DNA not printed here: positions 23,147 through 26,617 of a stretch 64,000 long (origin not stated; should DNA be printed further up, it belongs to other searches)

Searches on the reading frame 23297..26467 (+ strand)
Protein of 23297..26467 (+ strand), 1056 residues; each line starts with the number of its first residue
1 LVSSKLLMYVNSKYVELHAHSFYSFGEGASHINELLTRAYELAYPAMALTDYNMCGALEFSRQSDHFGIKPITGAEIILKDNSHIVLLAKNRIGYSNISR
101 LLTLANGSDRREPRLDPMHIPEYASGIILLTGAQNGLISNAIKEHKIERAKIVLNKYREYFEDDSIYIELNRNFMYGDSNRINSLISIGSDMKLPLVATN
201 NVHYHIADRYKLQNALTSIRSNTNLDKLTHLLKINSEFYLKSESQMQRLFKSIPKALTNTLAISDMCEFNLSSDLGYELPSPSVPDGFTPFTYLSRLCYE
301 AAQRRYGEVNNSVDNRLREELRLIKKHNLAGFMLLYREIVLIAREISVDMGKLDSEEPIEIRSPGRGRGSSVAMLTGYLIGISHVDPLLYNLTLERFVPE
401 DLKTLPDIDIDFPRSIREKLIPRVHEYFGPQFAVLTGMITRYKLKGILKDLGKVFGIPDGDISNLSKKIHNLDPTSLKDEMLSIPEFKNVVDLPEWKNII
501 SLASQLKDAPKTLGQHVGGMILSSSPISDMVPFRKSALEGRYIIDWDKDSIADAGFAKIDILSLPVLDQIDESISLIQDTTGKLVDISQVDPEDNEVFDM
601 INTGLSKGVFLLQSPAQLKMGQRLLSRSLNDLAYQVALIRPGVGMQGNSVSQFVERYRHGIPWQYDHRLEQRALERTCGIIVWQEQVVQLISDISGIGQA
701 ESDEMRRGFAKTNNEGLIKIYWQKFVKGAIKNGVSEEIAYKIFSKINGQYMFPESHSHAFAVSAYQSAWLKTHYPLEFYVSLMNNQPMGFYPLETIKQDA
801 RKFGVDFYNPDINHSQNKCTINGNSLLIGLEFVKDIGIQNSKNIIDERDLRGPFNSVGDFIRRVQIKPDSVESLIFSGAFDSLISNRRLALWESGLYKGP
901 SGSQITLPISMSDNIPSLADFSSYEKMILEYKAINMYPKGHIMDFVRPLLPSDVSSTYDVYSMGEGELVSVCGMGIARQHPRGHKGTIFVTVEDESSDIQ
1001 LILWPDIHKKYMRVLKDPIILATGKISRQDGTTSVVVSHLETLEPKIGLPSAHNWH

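Call 72: search_protein_families(library=pfam, proteins=[window:23297-26467:+], max_evalue=0.0001)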
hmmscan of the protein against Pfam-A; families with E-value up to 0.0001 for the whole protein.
window:23297-26467:+ (1056 aa): 5 families
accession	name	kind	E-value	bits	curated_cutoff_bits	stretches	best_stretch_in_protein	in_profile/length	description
PF07733.18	DNA_pol3_alpha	-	1.8e-52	179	23.9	1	293-562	2-259/260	Bacterial DNA polymerase III alpha NTPase domain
PF02811.25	PHP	-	8.7e-33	114.4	26.4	1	16-173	1-164/164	PHP domain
PF17657.6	DNA_pol3_finger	-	3.9e-31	108.1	22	1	567-733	2-166/166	Bacterial DNA polymerase III alpha subunit finger domain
PF14579.12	HHH_6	-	4.8e-21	75.2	25.6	1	804-888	1-88/90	Helix-hairpin-helix motif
PF01336.31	tRNA_anti-codon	-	4.1e-09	36.7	27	1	969-1043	1-75/75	OB-fold nucleic acid binding domain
